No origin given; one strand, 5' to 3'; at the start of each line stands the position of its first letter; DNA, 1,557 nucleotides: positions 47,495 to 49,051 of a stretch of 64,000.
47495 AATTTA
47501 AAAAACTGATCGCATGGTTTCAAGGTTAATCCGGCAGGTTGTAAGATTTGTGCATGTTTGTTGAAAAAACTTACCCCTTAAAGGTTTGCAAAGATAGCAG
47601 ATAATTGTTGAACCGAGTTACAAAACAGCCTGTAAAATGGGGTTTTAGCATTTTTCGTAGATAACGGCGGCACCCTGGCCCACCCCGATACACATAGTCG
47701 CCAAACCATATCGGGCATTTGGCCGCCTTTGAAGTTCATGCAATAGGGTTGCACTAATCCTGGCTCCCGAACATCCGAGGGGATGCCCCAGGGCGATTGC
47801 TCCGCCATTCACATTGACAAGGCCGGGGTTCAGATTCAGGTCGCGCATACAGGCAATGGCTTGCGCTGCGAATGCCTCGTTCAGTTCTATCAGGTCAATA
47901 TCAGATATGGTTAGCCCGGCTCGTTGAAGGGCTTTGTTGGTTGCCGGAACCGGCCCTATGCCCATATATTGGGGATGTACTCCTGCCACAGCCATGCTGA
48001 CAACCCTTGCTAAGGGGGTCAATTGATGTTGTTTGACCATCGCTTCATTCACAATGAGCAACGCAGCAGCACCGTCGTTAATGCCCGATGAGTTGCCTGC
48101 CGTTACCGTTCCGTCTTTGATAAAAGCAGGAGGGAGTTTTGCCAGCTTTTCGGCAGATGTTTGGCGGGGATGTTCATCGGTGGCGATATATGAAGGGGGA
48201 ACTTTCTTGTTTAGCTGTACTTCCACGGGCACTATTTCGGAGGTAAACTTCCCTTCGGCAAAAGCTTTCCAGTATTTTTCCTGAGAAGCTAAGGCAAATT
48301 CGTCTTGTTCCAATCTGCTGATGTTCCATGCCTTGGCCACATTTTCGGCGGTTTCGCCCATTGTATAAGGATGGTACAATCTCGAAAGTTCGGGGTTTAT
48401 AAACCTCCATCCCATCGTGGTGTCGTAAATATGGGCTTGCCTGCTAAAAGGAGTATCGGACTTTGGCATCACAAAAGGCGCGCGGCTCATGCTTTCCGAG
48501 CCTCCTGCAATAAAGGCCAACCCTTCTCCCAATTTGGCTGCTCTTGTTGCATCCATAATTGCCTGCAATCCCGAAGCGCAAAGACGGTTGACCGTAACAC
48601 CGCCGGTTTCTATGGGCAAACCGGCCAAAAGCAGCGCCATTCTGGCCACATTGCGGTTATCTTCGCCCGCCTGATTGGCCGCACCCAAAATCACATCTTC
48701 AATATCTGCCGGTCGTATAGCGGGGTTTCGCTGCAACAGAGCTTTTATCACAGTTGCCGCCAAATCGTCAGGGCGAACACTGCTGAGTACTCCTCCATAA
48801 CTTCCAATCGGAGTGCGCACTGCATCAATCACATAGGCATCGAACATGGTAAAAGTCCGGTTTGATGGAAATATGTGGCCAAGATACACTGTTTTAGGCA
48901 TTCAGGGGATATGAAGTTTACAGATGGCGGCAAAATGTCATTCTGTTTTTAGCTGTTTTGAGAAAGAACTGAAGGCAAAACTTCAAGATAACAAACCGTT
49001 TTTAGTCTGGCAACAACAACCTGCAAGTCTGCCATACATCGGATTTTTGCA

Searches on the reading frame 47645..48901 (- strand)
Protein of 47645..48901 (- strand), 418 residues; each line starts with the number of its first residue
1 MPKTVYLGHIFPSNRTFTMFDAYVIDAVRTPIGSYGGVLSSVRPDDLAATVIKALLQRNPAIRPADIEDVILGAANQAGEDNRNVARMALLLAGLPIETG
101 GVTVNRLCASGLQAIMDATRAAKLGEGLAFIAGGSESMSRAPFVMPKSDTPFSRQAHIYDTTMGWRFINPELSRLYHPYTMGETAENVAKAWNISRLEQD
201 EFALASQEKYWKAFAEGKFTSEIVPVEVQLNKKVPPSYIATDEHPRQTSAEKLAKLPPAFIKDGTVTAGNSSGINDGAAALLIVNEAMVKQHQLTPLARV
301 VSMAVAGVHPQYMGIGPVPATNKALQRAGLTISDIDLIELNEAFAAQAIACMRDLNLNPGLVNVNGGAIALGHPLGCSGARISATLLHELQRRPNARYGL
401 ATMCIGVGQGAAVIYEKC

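Call 75: search_protein_families(library=pfam, proteins=[window:47645-48901:-], max_evalue=0.001)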
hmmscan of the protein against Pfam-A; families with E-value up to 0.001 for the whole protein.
window:47645-48901:- (418 aa): 3 families
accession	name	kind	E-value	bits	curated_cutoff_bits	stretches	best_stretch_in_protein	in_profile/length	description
PF00108.29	Thiolase_N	-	1.3e-78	264.5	26.4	1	23-286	2-259/260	Thiolase, N-terminal domain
PF02803.24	Thiolase_C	-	1.3e-50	170.5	27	1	294-416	1-122/123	Thiolase, C-terminal domain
PF22691.2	Thiolase_C_1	-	5.9e-05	23.3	28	0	320-357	23-60/144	Thiolase C-terminal domain-like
